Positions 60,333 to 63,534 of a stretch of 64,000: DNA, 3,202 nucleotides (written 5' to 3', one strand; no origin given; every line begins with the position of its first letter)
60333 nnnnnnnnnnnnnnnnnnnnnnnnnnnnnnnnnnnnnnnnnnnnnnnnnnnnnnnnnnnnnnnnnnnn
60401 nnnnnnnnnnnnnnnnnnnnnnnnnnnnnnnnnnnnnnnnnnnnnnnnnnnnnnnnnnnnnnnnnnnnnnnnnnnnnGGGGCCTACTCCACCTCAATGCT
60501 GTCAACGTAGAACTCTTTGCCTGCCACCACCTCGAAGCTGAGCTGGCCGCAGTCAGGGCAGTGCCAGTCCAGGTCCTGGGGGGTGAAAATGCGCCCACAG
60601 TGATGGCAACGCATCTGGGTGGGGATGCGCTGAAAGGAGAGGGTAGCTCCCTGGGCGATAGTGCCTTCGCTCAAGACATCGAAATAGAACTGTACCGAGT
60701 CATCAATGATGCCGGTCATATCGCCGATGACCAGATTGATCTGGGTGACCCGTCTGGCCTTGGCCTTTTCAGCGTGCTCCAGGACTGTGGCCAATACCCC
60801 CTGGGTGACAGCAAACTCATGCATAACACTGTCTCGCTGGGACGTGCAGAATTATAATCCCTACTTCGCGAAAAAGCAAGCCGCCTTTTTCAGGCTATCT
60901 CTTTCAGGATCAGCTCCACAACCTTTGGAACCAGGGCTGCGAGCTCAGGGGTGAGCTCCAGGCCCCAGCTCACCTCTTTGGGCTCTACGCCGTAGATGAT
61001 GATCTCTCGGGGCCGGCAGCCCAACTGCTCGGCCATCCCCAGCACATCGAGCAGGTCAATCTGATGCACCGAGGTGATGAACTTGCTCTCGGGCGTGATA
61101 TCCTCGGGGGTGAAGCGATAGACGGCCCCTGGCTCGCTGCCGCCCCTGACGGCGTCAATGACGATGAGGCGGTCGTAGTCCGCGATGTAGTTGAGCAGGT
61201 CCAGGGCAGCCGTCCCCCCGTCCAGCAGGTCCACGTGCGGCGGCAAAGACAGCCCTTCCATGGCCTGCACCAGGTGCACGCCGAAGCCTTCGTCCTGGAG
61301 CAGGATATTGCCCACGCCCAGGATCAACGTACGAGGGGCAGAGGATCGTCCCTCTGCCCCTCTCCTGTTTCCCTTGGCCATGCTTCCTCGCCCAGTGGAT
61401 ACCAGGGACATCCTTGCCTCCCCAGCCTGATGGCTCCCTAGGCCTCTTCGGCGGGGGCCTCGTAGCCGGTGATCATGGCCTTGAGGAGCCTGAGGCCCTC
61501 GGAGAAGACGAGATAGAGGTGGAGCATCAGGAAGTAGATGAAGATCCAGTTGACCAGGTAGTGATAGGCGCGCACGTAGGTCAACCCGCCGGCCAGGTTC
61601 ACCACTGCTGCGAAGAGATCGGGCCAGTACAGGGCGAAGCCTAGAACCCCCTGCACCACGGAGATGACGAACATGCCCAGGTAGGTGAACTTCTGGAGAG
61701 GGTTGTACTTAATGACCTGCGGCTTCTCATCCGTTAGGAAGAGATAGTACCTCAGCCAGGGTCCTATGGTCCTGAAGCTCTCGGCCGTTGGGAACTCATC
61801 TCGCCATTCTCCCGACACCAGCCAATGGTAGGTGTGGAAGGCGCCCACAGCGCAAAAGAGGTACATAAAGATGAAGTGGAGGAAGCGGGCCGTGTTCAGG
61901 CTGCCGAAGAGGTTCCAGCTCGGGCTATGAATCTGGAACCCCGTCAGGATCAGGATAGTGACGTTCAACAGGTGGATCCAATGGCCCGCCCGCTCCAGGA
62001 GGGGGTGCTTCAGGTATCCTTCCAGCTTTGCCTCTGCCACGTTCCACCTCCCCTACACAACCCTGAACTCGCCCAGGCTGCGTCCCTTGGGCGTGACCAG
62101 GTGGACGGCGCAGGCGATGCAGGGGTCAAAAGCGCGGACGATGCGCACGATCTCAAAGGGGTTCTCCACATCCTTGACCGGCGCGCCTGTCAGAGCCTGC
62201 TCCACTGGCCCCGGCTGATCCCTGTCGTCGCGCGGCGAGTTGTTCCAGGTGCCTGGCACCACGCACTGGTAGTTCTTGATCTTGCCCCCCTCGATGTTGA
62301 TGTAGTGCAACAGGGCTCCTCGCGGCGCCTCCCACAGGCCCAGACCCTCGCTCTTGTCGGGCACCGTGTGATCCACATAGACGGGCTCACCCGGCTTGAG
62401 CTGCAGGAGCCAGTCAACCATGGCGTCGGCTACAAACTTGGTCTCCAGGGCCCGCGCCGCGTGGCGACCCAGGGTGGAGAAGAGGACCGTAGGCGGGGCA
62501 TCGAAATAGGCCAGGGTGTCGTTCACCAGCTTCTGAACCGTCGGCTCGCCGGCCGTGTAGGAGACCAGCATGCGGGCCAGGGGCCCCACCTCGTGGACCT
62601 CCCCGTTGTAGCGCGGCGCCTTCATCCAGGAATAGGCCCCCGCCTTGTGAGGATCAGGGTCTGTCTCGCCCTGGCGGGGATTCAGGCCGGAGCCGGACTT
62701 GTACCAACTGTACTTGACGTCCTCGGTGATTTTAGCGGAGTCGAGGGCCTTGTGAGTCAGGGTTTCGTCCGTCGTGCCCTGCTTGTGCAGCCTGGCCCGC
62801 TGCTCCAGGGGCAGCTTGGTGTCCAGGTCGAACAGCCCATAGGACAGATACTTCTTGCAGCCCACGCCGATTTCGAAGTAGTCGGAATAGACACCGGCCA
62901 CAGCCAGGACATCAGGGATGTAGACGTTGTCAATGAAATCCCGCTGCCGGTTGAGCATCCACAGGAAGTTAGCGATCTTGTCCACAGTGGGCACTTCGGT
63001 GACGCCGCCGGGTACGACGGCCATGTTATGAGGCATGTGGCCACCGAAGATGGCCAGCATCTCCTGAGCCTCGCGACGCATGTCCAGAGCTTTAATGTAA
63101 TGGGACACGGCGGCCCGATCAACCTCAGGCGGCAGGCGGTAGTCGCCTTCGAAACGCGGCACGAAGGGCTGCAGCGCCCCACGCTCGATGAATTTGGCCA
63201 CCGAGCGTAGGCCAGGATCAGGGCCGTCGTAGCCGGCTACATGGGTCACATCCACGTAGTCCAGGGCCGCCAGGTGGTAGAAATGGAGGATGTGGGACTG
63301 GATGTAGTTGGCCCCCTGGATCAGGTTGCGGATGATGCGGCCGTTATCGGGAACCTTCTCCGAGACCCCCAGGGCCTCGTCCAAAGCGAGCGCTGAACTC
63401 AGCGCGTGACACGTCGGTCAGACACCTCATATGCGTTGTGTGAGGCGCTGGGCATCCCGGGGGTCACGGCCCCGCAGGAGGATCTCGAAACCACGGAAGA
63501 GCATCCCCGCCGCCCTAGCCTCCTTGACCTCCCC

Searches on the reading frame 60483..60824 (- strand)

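Call 66: search_protein_families(library=pfam, proteins=[window:60483-60824:-], max_evalue=0.000001)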
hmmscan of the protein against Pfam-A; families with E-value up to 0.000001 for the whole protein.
window:60483-60824:- (113 aa): 1 family
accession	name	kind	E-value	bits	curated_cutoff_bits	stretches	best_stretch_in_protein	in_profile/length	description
PF01155.25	HypA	-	6e-33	113.7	28.9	1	1-112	1-112/112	Hydrogenase/urease nickel incorporation, metallochaperone, hypA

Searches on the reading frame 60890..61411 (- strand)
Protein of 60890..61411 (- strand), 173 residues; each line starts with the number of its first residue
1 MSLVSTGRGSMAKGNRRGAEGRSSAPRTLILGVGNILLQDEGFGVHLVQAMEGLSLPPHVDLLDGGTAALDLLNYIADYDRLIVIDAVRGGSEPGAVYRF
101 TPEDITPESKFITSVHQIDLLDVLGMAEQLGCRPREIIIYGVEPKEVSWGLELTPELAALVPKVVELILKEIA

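Call 66: search_protein_families(library=pfam, proteins=[window:60890-61411:-], max_evalue=0.000001)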
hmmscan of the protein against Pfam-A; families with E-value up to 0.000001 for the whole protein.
window:60890-61411:- (173 aa): 1 family
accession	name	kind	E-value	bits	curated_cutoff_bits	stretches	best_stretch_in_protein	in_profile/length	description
PF01750.23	HycI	-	2.2e-30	105.6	23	1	45-171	1-130/130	Hydrogenase maturation protease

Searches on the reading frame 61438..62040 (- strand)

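Call 66: search_protein_families(library=pfam, proteins=[window:61438-62040:-], max_evalue=0.000001)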
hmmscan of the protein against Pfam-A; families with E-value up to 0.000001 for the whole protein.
window:61438-62040:- (200 aa): 1 family
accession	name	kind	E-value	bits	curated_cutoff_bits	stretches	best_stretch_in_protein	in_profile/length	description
PF01292.26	Ni_hydr_CYTB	-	2.4e-24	86.5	30.1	1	12-192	2-179/179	Prokaryotic cytochrome b561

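Call 87: search_protein_families(library=ncbifam, proteins=[window:61438-62040:-], max_evalue=0.00001)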
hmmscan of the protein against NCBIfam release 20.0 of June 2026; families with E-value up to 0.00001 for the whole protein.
window:61438-62040:- (200 aa): 2 families
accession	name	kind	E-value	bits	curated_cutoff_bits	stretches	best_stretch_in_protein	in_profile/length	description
TIGR02125.1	CytB-hydogenase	equivalog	3.6e-34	118.1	121.5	1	12-195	3-209/212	Ni/Fe-hydrogenase, b-type cytochrome subunit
NF007551.0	PRK10171.1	equivalog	5.2e-06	26.3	442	0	17-184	19-208/235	Ni/Fe-hydrogenase b-type cytochrome subunit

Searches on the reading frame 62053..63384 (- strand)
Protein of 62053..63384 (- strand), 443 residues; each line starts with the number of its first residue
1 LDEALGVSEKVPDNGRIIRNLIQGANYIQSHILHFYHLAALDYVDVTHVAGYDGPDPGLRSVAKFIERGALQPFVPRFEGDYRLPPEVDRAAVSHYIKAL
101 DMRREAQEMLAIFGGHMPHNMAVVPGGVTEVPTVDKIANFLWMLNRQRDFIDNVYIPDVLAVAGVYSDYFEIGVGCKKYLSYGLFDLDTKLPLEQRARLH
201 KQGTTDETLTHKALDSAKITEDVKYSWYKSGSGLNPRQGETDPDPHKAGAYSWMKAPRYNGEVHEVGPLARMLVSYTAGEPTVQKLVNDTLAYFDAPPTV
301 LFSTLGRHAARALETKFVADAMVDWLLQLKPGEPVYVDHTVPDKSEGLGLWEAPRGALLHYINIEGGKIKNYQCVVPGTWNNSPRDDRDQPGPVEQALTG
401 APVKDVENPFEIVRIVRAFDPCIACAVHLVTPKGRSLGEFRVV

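Call 66: search_protein_families(library=pfam, proteins=[window:62053-63384:-], max_evalue=0.000001)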
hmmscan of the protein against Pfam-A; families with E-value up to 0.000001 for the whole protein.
window:62053-63384:- (443 aa): 1 family
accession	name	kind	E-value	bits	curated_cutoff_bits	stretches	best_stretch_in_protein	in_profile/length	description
PF00374.24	NiFeSe_Hases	-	5e-139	465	25.8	2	62-428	117-508/508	Nickel-dependent hydrogenase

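Call 87: search_protein_families(library=ncbifam, proteins=[window:62053-63384:-], max_evalue=0.00001)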
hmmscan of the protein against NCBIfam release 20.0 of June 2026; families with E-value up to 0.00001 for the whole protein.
window:62053-63384:- (443 aa): 8 families
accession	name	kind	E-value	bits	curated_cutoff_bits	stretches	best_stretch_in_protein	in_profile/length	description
NF033181.1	NiFeSe_hydrog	equivalog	1.2e-175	585.2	600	1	1-437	75-504/507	nickel-dependent hydrogenase large subunit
NF045518.1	H2_NiFeSe_large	exception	1.4e-128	429.7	780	2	64-430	114-482/485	NiFeSe hydrogenase large subunit HysA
NF007778.0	PRK10467.1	equivalog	1.1e-77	261.7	969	2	81-442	176-566/567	hydrogenase 2 large subunit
NF007550.0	PRK10170.1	equivalog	2.3e-66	224.5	1101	2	62-437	170-591/597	Ni/Fe-hydrogenase large subunit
TIGR03295.1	frhA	equivalog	1.8e-24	86.5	392.5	2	305-430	286-397/412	coenzyme F420 hydrogenase subunit alpha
NF040828.1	sulfhyd_ShyA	equivalog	1.2e-18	67.3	700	1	249-430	238-413/415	NAD(P)-dependent hydrogenase/sulfhydrogenase 2 subunit alpha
NF041785.2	VhuA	equivalog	4e-13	48.7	800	0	9-67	82-134/418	F420-non-reducing hydrogenase Vhu subunit A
NF040832.1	sulfhyd_HydA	equivalog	3.2e-08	33.1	880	1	310-430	307-424/426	NADPH-dependent hydrogenase/sulfhydrogenase 1 subunit alpha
